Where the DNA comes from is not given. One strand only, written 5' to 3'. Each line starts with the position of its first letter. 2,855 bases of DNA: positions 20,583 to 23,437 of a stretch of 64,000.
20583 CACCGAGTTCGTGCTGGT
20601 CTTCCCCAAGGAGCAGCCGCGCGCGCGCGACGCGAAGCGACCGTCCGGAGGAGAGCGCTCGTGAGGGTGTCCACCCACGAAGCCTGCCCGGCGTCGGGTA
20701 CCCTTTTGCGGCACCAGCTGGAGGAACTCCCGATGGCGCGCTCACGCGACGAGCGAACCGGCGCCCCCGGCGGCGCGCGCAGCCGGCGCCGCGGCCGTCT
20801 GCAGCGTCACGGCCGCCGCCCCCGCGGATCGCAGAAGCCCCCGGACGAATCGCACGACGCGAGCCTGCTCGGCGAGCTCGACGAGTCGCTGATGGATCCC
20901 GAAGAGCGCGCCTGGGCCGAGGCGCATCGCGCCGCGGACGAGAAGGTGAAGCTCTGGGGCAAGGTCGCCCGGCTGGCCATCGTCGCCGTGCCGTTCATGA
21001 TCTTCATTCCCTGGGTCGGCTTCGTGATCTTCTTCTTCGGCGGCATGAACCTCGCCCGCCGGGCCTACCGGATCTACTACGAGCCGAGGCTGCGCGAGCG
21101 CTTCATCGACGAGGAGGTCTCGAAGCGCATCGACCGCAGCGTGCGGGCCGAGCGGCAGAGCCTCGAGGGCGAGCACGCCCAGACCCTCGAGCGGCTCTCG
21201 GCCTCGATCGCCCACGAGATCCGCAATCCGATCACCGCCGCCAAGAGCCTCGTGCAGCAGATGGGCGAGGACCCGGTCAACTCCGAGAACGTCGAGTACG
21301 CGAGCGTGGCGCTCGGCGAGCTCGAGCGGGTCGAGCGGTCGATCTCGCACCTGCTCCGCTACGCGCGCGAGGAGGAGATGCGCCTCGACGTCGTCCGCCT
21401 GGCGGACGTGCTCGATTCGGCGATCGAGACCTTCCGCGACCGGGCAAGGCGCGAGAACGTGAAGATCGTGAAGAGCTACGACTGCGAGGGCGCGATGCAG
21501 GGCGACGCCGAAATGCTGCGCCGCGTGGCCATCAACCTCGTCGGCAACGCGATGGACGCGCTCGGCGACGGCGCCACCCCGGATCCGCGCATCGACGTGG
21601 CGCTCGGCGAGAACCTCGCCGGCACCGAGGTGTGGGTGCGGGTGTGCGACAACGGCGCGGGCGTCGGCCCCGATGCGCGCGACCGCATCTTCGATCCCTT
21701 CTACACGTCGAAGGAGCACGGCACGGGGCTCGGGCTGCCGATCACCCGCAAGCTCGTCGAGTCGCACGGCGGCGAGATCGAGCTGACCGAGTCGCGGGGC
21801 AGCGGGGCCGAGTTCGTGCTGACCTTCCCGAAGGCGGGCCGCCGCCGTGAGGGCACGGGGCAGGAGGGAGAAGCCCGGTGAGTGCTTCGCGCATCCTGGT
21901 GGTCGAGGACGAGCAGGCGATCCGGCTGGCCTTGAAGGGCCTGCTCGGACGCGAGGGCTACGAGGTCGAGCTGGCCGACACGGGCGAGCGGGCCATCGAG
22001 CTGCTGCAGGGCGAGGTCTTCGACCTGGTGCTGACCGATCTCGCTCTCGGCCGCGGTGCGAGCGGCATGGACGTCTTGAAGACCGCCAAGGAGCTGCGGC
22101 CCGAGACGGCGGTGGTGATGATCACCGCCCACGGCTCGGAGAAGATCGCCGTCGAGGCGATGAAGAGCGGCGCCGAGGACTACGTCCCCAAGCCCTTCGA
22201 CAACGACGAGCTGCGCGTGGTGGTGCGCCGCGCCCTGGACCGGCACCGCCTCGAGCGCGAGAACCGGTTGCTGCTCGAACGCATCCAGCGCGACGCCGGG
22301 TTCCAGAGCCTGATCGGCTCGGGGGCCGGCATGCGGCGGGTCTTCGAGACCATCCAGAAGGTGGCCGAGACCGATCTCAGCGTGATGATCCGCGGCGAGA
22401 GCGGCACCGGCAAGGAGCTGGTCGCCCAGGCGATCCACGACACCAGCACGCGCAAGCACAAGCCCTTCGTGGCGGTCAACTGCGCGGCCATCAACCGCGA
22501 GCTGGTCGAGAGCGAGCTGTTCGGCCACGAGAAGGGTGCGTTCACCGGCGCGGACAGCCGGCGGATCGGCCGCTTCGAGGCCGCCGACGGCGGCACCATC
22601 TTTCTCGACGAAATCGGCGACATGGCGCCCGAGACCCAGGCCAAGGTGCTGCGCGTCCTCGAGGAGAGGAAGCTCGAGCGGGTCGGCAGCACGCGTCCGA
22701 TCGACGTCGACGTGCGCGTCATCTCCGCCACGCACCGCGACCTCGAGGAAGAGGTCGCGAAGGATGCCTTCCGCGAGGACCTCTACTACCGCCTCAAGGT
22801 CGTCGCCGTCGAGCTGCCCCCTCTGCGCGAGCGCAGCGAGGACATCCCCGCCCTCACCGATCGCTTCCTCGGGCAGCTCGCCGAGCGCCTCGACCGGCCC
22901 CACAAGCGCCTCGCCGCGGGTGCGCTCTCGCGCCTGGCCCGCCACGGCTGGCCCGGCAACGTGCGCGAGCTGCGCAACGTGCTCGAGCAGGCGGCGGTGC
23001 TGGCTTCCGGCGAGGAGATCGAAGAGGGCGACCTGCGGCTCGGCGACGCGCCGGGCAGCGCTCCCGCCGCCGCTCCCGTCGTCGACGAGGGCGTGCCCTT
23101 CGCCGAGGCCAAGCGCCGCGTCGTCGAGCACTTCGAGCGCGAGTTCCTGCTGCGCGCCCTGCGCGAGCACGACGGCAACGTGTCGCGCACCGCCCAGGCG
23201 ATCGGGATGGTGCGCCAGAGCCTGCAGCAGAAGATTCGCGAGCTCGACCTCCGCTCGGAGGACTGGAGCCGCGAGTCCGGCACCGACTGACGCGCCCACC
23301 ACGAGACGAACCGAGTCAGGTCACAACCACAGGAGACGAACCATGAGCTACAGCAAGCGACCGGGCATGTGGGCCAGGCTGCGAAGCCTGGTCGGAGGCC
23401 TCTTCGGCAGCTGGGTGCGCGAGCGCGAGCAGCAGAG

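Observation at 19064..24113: Candidate envelope-stress system: sigma-54 promoter and palindromic enhancer, two tandem 2TM-type intramembrane kinases, NtrC-type activator, PspA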

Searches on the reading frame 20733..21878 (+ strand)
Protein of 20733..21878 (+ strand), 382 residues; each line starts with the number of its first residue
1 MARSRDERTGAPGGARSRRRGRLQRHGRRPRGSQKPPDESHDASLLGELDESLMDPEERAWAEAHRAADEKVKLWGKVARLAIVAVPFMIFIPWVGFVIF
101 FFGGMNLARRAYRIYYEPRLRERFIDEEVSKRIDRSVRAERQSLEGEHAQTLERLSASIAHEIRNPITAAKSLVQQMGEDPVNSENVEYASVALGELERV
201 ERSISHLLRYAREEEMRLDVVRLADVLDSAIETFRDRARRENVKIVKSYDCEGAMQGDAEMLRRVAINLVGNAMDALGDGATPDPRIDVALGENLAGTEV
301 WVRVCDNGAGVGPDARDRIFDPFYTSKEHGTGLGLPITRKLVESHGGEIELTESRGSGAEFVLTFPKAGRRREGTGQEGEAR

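Call 6: search_protein_families(library=pfam, proteins=[window:20733-21878:+], max_evalue=0.01)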
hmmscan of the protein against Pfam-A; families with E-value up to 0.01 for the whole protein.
window:20733-21878:+ (382 aa): 3 families
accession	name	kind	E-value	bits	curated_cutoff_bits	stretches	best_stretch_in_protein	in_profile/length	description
PF02518.31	HATPase_c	-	8.3e-25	87.8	26.4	1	257-367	1-109/111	Histidine kinase-, DNA gyrase B-, and HSP90-like ATPase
PF00512.31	HisKA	-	1.2e-10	41.7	26.9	1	152-214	2-64/66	His Kinase A (phospho-acceptor) domain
PF23742.1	VBS_C3G9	-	0.005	17.3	27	0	131-183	45-97/120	C3G9 VBS-like domain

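Call 25: search_protein_families(library=ncbifam, proteins=[window:20733-21878:+], max_evalue=0.00001)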
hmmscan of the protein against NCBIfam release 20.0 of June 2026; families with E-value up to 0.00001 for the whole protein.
window:20733-21878:+ (382 aa): 75 families (the best 25 are shown)
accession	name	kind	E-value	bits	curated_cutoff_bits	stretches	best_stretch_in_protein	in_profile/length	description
NF008468.0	PRK11360.1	equivalog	8.8e-48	163.1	646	1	138-368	382-609/616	two-component system sensor histidine kinase AtoS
NF007688.0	PRK10364.1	equivalog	7.1e-43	147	479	1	147-373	235-457/460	two-component system sensor histidine kinase ZraS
NF052574.1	HisKinEspCMyxo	equivalog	8.4e-30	103.6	1200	1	148-372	413-642/785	serine histidine kinase EspC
NF046044.1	PnpS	equivalog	2.3e-29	102.6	400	1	157-366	175-390/390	two-component system histidine kinase PnpS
NF053867.1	SprKinKinDBac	equivalog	2.6e-26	92.1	775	1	135-368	269-498/500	sporulation kinase KinD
TIGR01386.1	cztS_silS_copS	subfamily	3.5e-26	92.2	292.55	1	143-366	233-457/457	heavy metal sensor histidine kinase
TIGR02916.1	PEP_his_kin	equivalog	8.4e-26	90.7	300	1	137-366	460-679/679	XrtA/PEP-CTERM system histidine kinase PrsK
NF008312.0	PRK11100.1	equivalog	2.2e-25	89.4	356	1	117-367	223-474/477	two-component system sensor histidine kinase CreC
NF010411.0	PRK13837.1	equivalog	9.8e-25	86.7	647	1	138-370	431-678/828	two-component system VirA-like sensor kinase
NF033092.0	HK_WalK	equivalog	1.6e-23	83.1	725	1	155-366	375-593/594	cell wall metabolism sensor histidine kinase WalK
TIGR02956.1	TMAO_torS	equivalog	8.5e-23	80.4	676.5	1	156-366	468-681/967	TMAO reductase system sensor histidine kinase/response regulator TorS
TIGR02966.1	phoR_proteo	equivalog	1.2e-22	80.4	334.2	1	157-365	119-333/333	phosphate regulon sensor histidine kinase PhoR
NF006800.0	PRK09303.1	equivalog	2.5e-22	79.4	342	1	138-366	138-376/383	histidine kinase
NF040691.1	MtrAB_MtrB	equivalog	5.3e-22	78.5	450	1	152-368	271-493/507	MtrAB system histidine kinase MtrB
NF047794.1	HisKinPtgB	equivalog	6.6e-22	77.5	1000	1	156-367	446-655/656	two-component system sensor histidine kinase PgtB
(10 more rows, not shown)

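Call 64: find_homologous_proteins(query=window:20733-21878:+, max_evalue=1e-20)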
Query window:20733-21878:+ (382 aa): 4420 proteins with E <= 1e-20 among 8000 candidates; the best 120 are listed.
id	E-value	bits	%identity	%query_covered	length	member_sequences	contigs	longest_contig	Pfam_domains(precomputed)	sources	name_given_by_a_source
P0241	2.6e-248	841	100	100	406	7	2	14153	PF02518.32,PF00512.32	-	-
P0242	4.8e-196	669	79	100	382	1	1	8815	PF02518.32,PF00512.32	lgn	-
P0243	1.4e-170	586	72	98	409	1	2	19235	PF02518.32,PF00512.32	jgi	jgi:signal transduction histidine kinase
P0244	7.1e-167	574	70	96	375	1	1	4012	PF02518.32,PF00512.32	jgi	-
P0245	1.9e-165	569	74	90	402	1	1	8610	PF02518.32,PF00512.32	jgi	-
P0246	7.9e-165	567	75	86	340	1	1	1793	PF02518.32,PF00512.32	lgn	-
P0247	9.1e-163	560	75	86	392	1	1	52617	PF02518.32,PF00512.32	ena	-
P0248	3.3e-157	542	72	85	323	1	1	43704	PF02518.32,PF00512.32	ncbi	-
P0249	4.5e-157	541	73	87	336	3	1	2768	PF02518.32,PF00512.32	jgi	jgi:signal transduction histidine kinase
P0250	3.7e-156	538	72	82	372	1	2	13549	PF02518.32,PF00512.32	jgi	jgi:signal transduction histidine kinase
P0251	8.9e-155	534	70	87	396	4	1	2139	PF02518.32,PF00512.32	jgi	jgi:signal transduction histidine kinase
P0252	1.9e-151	523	69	88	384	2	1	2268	PF02518.32,PF00512.32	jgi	jgi:signal transduction histidine kinase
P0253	2.9e-151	522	70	87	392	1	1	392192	PF02518.32,PF00512.32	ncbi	-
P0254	9.3e-150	517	65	96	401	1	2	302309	PF02518.32,PF00512.32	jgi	jgi:signal transduction histidine kinase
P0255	1.3e-149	517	69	85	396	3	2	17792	PF02518.32,PF00512.32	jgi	-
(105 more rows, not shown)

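Call 71: predict_structure(alignment_id=A3)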
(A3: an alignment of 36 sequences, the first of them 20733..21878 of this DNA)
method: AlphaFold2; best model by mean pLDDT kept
length: 382 residues; sequences in the alignment: 36
mean_pLDDT: 78.2   pTM: 0.48
mean pLDDT of the five models: 78.2, 74.6, 73.5, 72.0, 70.7
residues with pLDDT >= 90: 118; 70-90: 167; 50-70: 47; < 50: 50
segments of 3 or more residues with pLDDT < 50: 1-11, 13-38, 374-382
pLDDT, mean of each block of 10 residues (from residue 1): 41 44 42 45 56 76 83 84 88 90 86 82 84 81 72 71 82 91 91 88 72 70 97 95 96 94 94 86 92 94 92 80 58 75 93 80 88 46 38
secondary structure, 60 per line:
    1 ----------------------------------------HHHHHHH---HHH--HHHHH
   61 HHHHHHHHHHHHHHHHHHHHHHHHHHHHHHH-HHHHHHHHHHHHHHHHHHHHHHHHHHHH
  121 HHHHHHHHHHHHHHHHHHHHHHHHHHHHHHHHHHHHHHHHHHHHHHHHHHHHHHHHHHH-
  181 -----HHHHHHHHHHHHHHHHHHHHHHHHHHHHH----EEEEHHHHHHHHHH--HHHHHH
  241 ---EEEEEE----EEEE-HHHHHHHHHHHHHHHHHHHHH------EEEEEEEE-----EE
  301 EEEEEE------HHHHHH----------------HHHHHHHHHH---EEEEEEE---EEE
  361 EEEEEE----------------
elements in order: H41-47 H56-91 H93-179 H186-214 E219-222 H223-232 H235-240 E244-249 E254-257 H259-279 E286-293 E299-306 H313-318 H335-344 E348-354 E358-366

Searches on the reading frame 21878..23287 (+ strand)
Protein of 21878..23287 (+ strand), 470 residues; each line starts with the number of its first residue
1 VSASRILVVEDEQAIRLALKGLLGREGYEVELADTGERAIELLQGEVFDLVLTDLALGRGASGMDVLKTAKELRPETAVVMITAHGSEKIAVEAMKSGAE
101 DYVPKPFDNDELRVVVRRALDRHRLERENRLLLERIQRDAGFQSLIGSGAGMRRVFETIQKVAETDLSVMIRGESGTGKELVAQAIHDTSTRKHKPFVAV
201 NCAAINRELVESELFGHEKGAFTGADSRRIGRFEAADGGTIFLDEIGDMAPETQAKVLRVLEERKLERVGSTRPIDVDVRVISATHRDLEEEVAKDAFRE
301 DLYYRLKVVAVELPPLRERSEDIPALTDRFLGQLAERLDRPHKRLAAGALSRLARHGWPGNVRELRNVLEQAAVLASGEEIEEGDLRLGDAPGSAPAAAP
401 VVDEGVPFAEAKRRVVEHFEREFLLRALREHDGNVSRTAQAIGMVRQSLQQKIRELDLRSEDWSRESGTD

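Call 6: search_protein_families(library=pfam, proteins=[window:21878-23287:+], max_evalue=0.01)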
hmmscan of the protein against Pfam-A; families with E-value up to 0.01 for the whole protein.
window:21878-23287:+ (470 aa): 12 families
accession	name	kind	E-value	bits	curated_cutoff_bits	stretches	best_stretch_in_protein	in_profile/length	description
PF00158.32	Sigma54_activat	-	4.6e-75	251.4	20.2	1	145-311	1-167/168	Sigma-54 interaction domain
PF00072.30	Response_reg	-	2.1e-28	99.1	30.2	1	6-116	1-110/111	Response regulator receiver domain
PF25601.1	AAA_lid_14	-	7.7e-23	80.6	27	1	317-387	1-71/87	AAA+ ATPase lid domain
PF14532.12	Sigma54_activ_2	-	5.8e-22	78.9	25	1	146-316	1-138/138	Sigma-54 interaction domain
PF07728.20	AAA_5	-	1.1e-08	35.6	22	1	169-306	2-115/139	AAA domain (dynein-related subfamily)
PF02954.25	HTH_8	-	3.3e-08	33.5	22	1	416-455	2-41/42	Bacterial regulatory protein, Fis family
PF07724.20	AAA_2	-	0.00012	22.6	27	1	168-278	5-115/166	AAA domain (Cdc48 subfamily)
PF00004.35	AAA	-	0.00082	20.3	21.2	1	170-287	2-110/131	ATPase family associated with various cellular activities (AAA)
PF13556.12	HTH_30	-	0.00084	19.5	27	1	425-455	5-35/59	PucR C-terminal helix-turn-helix domain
PF13191.12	AAA_16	-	0.0015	19.5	32.6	0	145-225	2-86/167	AAA ATPase domain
PF20274.4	cREC_REC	-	0.0028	18.7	27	1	7-97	3-84/88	Cyclic-phosphate processing Receiver domain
PF23198.2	PDE8A_N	-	0.0038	17.6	29.6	0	24-82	31-89/147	PDE8A-like, N-terminal domain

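Call 25: search_protein_families(library=ncbifam, proteins=[window:21878-23287:+], max_evalue=0.00001)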
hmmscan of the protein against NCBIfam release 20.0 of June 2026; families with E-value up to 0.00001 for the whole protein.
window:21878-23287:+ (470 aa): 112 families (the best 25 are shown)
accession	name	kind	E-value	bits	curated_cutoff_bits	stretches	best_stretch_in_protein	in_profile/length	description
TIGR01818.1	ntrC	equivalog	2.3e-133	445.4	558.6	1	6-456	1-463/463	nitrogen regulation protein NR(I)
NF008469.0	PRK11361.1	equivalog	5.1e-129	431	714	1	3-458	4-456/461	acetoacetate metabolism transcriptional regulator AtoC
TIGR02915.1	PEP_resp_reg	equivalog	4.9e-127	424.4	502.6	1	6-457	1-443/445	PEP-CTERM-box response regulator transcription factor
NF051870.1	NAssimRespRegNtrX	equivalog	8.9e-126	420.4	600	1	4-456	2-450/452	nitrogen assimilation response regulator NtrX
NF007689.0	PRK10365.1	equivalog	1.6e-120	402.9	760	1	5-453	7-439/441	sigma-54-dependent response regulator transcription factor ZraR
NF041946.1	LuxO_transreg_Vib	equivalog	2.5e-113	379.3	800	1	9-384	2-374/463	quorum-sensing sigma-54 dependent transcriptional regulator LuxO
NF011695.0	PRK15115.1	equivalog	1.7e-110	369.9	763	1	3-462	6-442/445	two-component system response regulator GlrR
TIGR01817.1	nifA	equivalog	2.9e-110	369.6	528.85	1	133-388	186-440/534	nif-specific transcriptional activator NifA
NF008176.1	PRK10923.1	equivalog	1.6e-109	366.6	620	1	2-386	2-381/469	nitrogen regulation protein NR(I)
NF050807.1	TransRegFlbDCaul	equivalog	7.1e-104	348.2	750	1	25-456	22-438/454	sigma-54-dependent transcriptional regulator FlbD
NF003451.0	PRK05022.1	equivalog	6.3e-101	338.6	476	1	135-459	182-511/512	nitric oxide reductase transcriptional regulator NorR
NF041552.1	TF_PrdR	equivalog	1.5e-98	330.6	795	1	134-455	259-575/577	sigma-54 dependent transcriptional regulator PrdR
NF038308.1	RNA_repair_RtcR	equivalog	3.2e-97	326.6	650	1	89-451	124-506/530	RNA repair transcriptional activator RtcR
NF049963.1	RespRegFlgRCampy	domain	6.7e-94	315.2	750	1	6-388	3-379/429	fla regulon two-component system response regulator FlgR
NF011958.0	PRK15429.1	equivalog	2.3e-88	297.5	830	1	122-458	357-686/692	formate hydrogenlyase transcriptional activator FlhA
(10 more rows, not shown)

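Call 33: search_solved_structures(query=window:21878-23287:+, max_evalue=1e-30, show_alignments=0)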
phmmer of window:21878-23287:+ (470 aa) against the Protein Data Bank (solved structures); distinct sequences matched with E-value up to 1e-30: 35.
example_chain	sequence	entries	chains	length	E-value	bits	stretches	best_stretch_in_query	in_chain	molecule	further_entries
4l4u_A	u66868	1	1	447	1.6e-100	340.5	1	5-456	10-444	Transcriptional regulator (NtrC family)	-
1ny5_A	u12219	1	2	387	9.9e-100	337.9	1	5-386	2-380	transcriptional regulator (NtrC family)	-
5m7n_A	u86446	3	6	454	3.6e-95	322.9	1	3-456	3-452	Nitrogen assimilation regulatory protein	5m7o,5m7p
1ojl_A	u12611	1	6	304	1.3e-89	304.6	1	145-453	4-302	TRANSCRIPTIONAL REGULATORY PROTEIN ZRAR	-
5ep0_A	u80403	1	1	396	1.5e-88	301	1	3-382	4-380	Putative repressor protein luxO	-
3dzd_A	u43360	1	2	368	3.3e-85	290.1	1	5-381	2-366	Transcriptional regulator (NtrC family)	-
9qq6_C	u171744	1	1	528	5.4e-85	289.4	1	122-458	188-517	Nif-specific regulatory protein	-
8p53_C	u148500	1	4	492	2.3e-78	267.5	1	139-377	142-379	Transcriptional regulator FleQ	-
5exx_A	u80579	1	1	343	3.9e-78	266.8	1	142-378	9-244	Transcriptional regulator FleQ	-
5exp_A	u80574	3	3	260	8.3e-78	265.7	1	142-377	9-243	Transcriptional regulator FleQ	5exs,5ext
7ejw_C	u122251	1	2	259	8.3e-78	265.7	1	142-377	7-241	Transcriptional regulator FleQ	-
6j7e_A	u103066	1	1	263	8.7e-78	265.6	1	142-377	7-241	Nitrogen assimilation regulatory protein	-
8pb9_D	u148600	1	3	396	1.4e-77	265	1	139-377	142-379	Transcriptional regulator FleQ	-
6jdi_A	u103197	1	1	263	8.1e-77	262.4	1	142-377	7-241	Nitrogen assimilation regulatory protein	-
6jdl_A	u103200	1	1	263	2.1e-76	261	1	142-377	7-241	Nitrogen assimilation regulatory protein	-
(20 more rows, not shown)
